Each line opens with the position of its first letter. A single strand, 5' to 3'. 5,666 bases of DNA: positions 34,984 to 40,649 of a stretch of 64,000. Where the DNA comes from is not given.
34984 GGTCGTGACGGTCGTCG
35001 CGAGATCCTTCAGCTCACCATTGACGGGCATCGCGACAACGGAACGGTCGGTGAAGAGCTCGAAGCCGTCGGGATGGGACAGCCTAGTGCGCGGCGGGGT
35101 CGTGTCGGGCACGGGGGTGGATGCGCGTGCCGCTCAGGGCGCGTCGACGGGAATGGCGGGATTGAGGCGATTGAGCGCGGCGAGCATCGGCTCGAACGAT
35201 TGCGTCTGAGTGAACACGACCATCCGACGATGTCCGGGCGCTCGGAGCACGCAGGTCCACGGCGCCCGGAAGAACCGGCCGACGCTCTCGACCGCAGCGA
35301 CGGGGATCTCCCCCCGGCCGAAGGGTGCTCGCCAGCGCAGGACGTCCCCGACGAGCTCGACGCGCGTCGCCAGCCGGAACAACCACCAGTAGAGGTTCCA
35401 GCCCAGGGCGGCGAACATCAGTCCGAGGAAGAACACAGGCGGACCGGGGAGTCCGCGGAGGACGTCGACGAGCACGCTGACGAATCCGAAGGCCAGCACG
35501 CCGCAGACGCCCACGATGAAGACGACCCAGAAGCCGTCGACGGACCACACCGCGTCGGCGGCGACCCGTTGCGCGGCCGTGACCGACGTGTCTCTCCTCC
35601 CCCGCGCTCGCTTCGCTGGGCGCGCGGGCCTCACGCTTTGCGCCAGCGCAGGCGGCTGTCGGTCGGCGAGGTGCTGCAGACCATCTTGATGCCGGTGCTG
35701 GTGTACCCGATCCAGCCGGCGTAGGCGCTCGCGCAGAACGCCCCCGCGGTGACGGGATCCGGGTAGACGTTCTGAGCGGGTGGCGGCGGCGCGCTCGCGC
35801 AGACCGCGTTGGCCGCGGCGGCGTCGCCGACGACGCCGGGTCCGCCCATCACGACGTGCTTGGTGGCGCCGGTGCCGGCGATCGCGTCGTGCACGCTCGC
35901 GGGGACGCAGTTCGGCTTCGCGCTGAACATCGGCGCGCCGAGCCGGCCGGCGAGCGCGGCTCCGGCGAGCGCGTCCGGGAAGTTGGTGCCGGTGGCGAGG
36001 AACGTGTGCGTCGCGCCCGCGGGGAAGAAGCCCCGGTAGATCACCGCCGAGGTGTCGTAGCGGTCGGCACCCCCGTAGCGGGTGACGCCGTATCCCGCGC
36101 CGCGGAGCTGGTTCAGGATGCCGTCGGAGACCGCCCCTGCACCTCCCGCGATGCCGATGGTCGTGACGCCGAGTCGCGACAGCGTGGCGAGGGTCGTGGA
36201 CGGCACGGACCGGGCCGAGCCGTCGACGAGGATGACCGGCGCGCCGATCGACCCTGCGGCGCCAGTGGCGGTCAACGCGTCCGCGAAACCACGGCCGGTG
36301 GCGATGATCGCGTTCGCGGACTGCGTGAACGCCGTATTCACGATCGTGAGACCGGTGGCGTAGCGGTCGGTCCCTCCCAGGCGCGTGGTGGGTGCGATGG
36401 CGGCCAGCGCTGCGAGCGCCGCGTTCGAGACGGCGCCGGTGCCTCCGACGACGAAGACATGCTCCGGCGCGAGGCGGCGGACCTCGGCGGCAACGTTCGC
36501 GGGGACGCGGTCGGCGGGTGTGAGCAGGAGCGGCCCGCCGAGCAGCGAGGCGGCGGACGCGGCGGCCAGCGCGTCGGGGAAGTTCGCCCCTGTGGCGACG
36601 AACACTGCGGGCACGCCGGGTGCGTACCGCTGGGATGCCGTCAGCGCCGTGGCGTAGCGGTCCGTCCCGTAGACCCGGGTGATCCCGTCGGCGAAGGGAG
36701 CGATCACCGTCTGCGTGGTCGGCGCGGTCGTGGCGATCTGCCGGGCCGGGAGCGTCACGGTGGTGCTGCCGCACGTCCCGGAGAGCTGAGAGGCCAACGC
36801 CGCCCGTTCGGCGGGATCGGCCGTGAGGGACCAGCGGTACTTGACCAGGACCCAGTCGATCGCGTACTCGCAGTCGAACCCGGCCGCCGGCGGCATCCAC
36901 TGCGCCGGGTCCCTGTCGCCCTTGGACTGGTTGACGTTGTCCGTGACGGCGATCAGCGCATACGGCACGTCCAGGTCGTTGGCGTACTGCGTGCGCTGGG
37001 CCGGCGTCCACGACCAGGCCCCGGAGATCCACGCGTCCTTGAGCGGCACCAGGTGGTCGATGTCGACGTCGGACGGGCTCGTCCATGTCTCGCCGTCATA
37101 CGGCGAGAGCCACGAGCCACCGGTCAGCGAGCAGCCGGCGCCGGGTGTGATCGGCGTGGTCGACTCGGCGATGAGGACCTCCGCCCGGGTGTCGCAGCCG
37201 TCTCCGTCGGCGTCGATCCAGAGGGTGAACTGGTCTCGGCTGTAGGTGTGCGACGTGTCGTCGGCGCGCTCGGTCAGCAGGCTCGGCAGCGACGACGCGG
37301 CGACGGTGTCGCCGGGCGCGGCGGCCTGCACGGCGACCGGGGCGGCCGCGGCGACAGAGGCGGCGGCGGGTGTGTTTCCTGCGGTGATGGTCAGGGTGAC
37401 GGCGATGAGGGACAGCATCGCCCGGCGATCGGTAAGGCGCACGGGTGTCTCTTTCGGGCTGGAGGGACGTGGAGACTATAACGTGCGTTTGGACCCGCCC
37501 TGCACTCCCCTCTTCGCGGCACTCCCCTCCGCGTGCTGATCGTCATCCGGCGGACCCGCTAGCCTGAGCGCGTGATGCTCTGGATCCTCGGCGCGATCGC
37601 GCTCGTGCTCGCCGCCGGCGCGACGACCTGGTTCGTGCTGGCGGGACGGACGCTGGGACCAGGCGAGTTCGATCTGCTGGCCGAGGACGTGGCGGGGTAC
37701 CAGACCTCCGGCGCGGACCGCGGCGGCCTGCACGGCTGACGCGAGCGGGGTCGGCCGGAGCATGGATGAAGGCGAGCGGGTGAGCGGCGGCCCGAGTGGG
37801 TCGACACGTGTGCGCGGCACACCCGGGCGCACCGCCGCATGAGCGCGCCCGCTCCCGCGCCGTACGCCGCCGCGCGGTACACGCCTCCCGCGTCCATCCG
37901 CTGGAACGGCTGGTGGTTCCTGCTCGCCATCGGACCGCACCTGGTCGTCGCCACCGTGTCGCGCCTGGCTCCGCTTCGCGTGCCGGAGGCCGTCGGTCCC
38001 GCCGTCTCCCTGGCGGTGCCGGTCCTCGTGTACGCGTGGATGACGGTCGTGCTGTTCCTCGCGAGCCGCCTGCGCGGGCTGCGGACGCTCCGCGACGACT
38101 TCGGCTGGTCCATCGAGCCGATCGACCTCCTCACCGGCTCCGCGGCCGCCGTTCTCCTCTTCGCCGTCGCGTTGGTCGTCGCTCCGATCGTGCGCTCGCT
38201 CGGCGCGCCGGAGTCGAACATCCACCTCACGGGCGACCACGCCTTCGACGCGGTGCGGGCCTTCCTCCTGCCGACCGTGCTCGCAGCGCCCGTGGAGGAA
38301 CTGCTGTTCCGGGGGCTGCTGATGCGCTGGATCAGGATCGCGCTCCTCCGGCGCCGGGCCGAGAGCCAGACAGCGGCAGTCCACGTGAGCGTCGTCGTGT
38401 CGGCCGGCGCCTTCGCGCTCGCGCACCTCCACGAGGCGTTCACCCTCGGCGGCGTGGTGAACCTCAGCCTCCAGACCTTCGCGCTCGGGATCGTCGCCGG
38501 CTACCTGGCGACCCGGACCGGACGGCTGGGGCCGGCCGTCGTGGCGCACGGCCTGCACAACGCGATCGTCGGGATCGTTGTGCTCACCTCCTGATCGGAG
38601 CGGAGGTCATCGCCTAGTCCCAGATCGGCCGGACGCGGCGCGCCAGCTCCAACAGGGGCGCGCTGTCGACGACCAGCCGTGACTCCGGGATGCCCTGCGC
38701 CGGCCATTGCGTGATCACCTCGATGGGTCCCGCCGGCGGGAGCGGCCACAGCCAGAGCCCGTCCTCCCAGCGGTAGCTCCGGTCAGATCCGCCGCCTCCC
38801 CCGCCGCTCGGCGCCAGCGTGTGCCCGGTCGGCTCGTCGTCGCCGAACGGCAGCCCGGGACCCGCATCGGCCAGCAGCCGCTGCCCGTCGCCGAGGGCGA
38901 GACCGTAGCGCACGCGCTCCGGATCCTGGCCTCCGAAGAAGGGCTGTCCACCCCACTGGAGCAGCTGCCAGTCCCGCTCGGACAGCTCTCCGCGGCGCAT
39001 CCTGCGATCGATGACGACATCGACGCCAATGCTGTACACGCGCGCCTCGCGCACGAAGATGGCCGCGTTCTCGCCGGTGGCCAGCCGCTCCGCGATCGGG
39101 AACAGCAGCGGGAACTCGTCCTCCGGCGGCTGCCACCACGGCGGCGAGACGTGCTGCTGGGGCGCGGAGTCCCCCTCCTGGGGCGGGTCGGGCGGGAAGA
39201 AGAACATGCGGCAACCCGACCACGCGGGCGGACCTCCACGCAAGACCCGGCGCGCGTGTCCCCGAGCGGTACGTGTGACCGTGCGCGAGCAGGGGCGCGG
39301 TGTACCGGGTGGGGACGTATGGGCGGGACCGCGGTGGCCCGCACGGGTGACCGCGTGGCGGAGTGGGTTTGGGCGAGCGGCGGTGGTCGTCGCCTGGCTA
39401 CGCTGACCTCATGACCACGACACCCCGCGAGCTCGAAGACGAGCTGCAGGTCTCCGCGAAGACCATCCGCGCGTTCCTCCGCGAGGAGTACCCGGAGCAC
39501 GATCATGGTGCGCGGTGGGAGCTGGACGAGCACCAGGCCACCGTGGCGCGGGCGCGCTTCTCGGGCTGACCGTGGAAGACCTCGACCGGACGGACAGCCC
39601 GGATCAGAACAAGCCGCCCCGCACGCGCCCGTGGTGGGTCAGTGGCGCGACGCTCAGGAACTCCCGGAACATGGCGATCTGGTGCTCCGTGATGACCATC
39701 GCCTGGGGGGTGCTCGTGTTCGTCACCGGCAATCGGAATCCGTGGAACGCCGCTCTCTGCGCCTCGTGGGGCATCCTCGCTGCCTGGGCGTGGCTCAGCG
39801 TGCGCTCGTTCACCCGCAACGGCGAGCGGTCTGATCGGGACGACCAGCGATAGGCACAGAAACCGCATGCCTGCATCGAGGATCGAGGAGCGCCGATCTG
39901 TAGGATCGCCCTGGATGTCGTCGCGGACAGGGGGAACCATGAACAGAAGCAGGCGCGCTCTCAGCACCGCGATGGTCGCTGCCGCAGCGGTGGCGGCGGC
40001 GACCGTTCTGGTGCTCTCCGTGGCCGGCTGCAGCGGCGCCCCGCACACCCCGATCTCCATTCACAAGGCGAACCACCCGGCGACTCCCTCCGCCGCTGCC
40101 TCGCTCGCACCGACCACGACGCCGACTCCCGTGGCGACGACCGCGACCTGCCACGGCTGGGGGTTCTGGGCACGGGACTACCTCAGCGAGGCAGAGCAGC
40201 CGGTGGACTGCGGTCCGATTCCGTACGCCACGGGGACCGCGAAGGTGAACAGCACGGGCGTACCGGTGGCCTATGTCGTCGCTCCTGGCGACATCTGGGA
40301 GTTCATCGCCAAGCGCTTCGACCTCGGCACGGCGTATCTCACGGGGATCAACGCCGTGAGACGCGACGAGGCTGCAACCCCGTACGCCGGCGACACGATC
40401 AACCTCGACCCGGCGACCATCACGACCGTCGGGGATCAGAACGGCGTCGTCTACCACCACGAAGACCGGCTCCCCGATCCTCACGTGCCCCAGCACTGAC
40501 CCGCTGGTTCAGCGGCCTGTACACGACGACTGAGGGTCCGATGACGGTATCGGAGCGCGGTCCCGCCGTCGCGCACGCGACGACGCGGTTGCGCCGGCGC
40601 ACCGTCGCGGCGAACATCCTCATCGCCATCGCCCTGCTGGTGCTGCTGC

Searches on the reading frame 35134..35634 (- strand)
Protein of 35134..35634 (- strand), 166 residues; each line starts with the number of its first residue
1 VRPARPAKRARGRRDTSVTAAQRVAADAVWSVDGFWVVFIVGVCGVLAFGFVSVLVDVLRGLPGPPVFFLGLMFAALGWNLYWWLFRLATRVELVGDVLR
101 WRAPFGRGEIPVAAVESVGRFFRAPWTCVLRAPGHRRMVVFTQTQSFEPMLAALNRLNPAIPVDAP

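Call 7: search_protein_families(library=pfam, proteins=[window:35134-35634:-], max_evalue=0.01)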
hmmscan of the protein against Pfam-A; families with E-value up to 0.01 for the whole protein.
window:35134-35634:- (166 aa): 0 families

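Call 22: find_homologous_proteins(query=window:35134-35634:-)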
Query window:35134-35634:- (166 aa): 16 proteins with E <= 0.001 among 219 candidates.
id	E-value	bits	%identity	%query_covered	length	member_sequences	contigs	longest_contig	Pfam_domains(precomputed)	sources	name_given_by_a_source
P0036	2.5e-103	361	98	100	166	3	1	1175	-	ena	-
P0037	3.1e-47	179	62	81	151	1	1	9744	-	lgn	-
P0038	3.8e-46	175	57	83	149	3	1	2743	-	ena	-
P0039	8.1e-46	174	58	83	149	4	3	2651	-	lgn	-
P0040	2.0e-45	173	57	82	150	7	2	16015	-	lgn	-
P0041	1.2e-43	167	54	85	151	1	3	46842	-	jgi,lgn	jgi:hypothetical protein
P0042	9.1e-41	157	55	85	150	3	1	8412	-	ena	-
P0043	9.7e-41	157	54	87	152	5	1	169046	-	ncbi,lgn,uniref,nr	ncbi:hypothetical protein [Microbacterium sp. MYb64]|uniref:hypothetical protein n=1 Tax=Microbacter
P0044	7.0e-40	155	53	84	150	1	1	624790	-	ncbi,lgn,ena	-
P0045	1.2e-39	154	55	87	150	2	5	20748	-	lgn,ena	-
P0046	1.6e-39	153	52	91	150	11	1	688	-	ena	-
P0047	5.0e-39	152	53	87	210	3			-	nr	nr:hypothetical protein [Microbacterium azadirachtae]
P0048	8.1e-39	151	62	70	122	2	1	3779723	-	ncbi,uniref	ncbi:hypothetical protein [Leifsonia xyli]|uniref:hypothetical protein n=1 Tax=Leifsonia xyli TaxID=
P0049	3.4e-36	143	54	84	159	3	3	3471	-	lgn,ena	-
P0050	6.4e-17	80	47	57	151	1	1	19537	-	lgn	-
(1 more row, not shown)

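Call 23: find_encoding_contigs(protein=P0036, flank=10000, max_places=10)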
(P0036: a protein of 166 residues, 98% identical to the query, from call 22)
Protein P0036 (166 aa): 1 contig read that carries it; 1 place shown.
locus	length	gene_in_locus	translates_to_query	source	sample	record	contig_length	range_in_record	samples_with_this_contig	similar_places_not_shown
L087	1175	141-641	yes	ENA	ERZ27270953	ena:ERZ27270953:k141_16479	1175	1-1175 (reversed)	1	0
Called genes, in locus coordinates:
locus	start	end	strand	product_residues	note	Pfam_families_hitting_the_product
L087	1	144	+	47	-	?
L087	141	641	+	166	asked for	-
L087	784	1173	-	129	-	?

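Call 24: find_encoding_contigs(protein=P0048, flank=10000, max_places=3)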
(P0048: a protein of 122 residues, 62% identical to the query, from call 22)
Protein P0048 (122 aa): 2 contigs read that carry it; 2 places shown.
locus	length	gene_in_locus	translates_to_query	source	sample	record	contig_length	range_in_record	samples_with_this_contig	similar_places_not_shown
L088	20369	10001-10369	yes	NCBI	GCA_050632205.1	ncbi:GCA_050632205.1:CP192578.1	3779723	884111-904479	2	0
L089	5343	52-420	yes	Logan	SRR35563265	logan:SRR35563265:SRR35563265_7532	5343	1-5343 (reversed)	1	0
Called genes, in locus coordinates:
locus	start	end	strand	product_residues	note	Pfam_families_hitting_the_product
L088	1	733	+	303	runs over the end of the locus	PF08281:Sigma70_r4_2 (weak), PF20239:DUF6596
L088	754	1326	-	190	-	PF00440:TetR_N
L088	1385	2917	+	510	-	PF07690:MFS_1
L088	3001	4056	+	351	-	PF00180:Iso_dh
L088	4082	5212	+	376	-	PF01063:Aminotran_4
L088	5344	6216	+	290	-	PF02558:ApbA, PF08546:ApbA_C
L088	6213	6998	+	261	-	PF10370:Rv2993c-like_N, PF01557:FAA_hydrolase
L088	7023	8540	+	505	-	PF00749:tRNA-synt_1c, PF19269:Anticodon_2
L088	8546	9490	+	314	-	PF00890:FAD_binding_2, PF01266:DAO, PF01494:FAD_binding_3 (weak), PF03486:HI0933_like (faint), PF07992:Pyr_redox_2, PF12831:FAD_oxidored (faint), PF13738:Pyr_redox_3 (faint)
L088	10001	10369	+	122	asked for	-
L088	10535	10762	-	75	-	-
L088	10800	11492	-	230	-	PF00072:Response_reg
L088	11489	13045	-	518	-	PF17203:sCache_3_2, PF00989:PAS (weak), PF14689:SPOB_a (weak), PF02518:HATPase_c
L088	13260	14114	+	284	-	PF00005:ABC_tran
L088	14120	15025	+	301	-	PF00528:BPD_transp_1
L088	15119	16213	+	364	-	PF13379:NMT1_2, PF09084:NMT1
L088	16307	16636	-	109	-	PF22277:EncFtn-like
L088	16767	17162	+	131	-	PF00903:Glyoxalase, PF13669:Glyoxalase_4 (weak), PF18029:Glyoxalase_6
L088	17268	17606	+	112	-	-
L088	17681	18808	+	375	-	PF01266:DAO, PF01494:FAD_binding_3 (faint), PF03486:HI0933_like (faint), PF07992:Pyr_redox_2 (faint), PF13450:NAD_binding_8 (weak), PF01593:Amino_oxidase (weak)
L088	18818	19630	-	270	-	-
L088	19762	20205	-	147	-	-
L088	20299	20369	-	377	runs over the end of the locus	PF00903:Glyoxalase, PF13669:Glyoxalase_4 (faint), PF18029:Glyoxalase_6 (faint), PF22677:Ble-like_N (faint), PF22247:Diox-like_N (faint), PF00903:Glyoxalase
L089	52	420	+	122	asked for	-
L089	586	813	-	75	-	-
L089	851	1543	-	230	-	PF00072:Response_reg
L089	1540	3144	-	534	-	PF17203:sCache_3_2, PF00989:PAS (weak), PF14689:SPOB_a (weak), PF02518:HATPase_c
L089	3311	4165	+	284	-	PF00005:ABC_tran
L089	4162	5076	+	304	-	PF00528:BPD_transp_1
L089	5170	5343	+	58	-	?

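Call 42: search_protein_families(library=ncbifam, proteins=[window:35134-35634:-], max_evalue=0.01)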
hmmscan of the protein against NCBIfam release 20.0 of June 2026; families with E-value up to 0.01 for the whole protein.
window:35134-35634:- (166 aa): 0 families

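Call 44: find_encoding_contigs(protein=P0037, flank=10000, max_places=3)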
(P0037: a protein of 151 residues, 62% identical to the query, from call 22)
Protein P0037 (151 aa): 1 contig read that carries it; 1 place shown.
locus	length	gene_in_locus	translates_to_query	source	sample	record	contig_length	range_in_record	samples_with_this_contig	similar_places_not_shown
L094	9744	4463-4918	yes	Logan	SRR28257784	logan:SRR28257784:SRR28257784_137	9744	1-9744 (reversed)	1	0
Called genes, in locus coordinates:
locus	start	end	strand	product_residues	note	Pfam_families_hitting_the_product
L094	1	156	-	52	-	?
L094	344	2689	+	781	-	PF00884:Sulfatase, PF16347:SGSH_C (weak)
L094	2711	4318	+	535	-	PF00916:Sulfate_transp, PF13466:STAS_2 (faint), PF01740:STAS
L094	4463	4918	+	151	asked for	-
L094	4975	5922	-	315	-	-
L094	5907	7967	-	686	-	PF20568:DUF6777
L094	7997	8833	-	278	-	PF13560:HTH_31, PF17765:MLTR_LBD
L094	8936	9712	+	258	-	PF00106:adh_short, PF08659:KR (weak), PF13561:adh_short_C2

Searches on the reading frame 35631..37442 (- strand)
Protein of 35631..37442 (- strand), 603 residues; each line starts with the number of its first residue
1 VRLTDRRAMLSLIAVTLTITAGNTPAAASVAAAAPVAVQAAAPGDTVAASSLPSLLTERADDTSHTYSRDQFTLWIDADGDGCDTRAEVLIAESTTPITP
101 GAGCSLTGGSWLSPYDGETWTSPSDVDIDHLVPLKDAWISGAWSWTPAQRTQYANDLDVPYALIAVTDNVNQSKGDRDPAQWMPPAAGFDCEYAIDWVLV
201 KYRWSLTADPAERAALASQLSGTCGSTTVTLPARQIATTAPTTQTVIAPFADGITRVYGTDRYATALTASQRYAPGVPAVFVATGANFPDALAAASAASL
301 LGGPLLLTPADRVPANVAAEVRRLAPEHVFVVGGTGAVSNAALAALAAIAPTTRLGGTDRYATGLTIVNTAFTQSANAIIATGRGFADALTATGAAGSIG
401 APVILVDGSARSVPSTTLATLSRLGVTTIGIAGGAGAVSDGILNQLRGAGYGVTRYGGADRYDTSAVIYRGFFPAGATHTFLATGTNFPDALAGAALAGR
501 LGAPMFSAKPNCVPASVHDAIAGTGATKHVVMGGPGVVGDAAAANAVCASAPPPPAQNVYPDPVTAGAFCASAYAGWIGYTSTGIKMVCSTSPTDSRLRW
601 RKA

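Call 7: search_protein_families(library=pfam, proteins=[window:35631-37442:-], max_evalue=0.01)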
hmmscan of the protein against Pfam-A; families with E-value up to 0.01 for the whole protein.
window:35631-37442:- (603 aa): 2 families
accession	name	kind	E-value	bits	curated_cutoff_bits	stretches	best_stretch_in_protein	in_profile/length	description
PF04122.17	CW_binding_2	-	2.3e-43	147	24.9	3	256-341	1-71/73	Cell wall binding domain 2 (CWB2)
PF07510.16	GmrSD_C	-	5.1e-08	33.3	23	1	122-217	50-136/138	GmrSD restriction endonucleases, C-terminal domain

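Call 14: find_encoding_contigs(protein=window:35631-37442:-, flank=10000, max_places=10)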
Protein window:35631-37442:- (603 aa): no gene with exactly this product is on record in the collection.

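Call 42: search_protein_families(library=ncbifam, proteins=[window:35631-37442:-], max_evalue=0.01)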
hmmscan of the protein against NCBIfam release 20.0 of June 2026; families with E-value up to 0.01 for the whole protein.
window:35631-37442:- (603 aa): 1 family
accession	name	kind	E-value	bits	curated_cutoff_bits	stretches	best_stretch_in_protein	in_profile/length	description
NF033435.1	S-layer_Clost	equivalog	1.5e-21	76.9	650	1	289-506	429-667/728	S-layer protein SlpA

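Call 48: find_related_loci(query=window:35631-37442:-, collection=metagenome_contigs, flank=10000)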
Query window:35631-37442:- (603 aa) in metagenome_contigs; peptide patterns used: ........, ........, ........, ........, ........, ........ (x = any residue, [..] = any of these).
226 stretches matched a pattern; 57 encode a relative of the query (tblastn E <= 1e-3); 56 distinct loci.
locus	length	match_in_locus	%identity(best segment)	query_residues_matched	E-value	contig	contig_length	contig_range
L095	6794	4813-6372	57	11-548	1e-176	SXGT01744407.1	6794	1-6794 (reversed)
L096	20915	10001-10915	60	250-553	2e-88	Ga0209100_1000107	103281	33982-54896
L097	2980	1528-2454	42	254-545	1e-52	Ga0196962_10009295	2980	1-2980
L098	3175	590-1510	40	254-560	2e-50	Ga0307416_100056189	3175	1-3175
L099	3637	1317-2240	42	253-541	9e-49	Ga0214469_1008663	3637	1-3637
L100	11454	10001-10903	47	254-548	2e-57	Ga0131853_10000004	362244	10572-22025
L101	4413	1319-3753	41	245-545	1e-47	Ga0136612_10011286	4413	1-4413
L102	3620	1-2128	35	148-552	5e-46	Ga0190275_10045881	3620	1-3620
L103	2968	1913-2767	43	239-538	4e-45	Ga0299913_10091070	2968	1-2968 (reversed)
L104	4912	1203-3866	44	214-545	3e-44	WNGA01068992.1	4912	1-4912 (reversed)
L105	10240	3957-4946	42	240-556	4e-41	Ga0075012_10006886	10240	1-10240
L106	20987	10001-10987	41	225-538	6e-41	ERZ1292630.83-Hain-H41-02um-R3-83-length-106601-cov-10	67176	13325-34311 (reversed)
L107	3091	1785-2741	40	247-553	1e-40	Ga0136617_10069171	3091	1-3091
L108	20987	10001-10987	41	225-538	6e-41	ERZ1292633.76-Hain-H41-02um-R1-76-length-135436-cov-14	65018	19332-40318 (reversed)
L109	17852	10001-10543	51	52-234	4e-45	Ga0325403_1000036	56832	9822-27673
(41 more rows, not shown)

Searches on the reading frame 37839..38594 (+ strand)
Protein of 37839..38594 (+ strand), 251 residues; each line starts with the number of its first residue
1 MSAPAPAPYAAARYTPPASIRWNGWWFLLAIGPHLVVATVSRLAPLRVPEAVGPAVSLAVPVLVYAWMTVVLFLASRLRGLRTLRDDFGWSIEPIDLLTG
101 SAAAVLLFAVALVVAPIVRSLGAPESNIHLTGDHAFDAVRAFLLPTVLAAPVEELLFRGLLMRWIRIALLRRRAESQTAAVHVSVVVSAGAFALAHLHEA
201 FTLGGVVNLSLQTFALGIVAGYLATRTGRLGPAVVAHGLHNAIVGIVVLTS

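Call 41: search_protein_families(library=pfam, proteins=[window:37839-38594:+], max_evalue=0.01)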
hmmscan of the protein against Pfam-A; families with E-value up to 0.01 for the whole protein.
window:37839-38594:+ (251 aa): 1 family
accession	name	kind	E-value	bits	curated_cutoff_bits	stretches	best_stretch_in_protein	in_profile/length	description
PF02517.21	Rce1-like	-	6.4e-17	62.1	22.4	1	140-243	6-93/93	Type II CAAX prenyl endopeptidase Rce1-like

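Call 42: search_protein_families(library=ncbifam, proteins=[window:37839-38594:+], max_evalue=0.01)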
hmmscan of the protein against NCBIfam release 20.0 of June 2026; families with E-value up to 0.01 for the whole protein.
window:37839-38594:+ (251 aa): 9 families
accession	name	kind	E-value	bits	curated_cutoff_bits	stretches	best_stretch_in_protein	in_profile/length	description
TIGR04162.1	exo_VPEID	exception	5.6e-12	45.4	150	1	60-249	348-508/516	exosortase E/protease, VPEID-CTERM system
NF041647.1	ABC_perm_CPBP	equivalog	7.9e-10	38.1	435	1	96-246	491-632/636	ABC transporter permease subunit/CPBP intramembrane protease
NF040914.1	Mrt_core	domain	4.6e-09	36.3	100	1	146-247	8-104/108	myxosortase family intramembrane protease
NF033192.3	CPBP_JDVT_MrtJ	equivalog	8.3e-09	36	75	1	147-244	5-95/98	JDVT-CTERM system glutamic-type intramembrane protease MrtJ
NF040589.1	CPBP_Synerg_MrtS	equivalog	2.9e-08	34.1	130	1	109-241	46-160/170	Synerg-CTERM system glutamic-type intramembrane protease MrtS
TIGR03008.1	pepcterm_CAAX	equivalog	4.3e-05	23.5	81.05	1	61-250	40-215/222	CAAX prenyl protease-related protein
NF040674.1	CPBP_fam_MrtP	equivalog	0.00035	20.2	250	1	146-248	253-350/354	myxosortase MrtP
NF040594.1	CPBP_fam_MrtC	equivalog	0.00066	19.5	195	1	135-242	111-213/221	myxosortase MrtC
NF046050.1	CPBP_fam_MroQ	equivalog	0.0057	16.1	270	1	152-249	140-225/243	intramembrane glutamic endopeptidase MroQ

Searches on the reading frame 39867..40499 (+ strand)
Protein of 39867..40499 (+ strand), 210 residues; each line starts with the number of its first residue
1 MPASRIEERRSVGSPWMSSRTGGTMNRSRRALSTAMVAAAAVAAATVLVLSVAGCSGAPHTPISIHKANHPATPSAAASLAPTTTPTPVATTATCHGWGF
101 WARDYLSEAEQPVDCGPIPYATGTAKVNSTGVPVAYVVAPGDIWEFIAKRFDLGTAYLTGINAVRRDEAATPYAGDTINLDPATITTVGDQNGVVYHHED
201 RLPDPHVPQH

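Call 41: search_protein_families(library=pfam, proteins=[window:39867-40499:+], max_evalue=0.01)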
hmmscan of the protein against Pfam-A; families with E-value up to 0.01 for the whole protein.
window:39867-40499:+ (210 aa): 1 family
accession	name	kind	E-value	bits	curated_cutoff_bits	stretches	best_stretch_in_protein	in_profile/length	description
PF01476.26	LysM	-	0.0067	16.8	20.9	0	136-179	1-41/43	LysM domain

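Call 42: search_protein_families(library=ncbifam, proteins=[window:39867-40499:+], max_evalue=0.01)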
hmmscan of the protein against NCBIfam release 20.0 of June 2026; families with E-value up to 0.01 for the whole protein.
window:39867-40499:+ (210 aa): 0 families
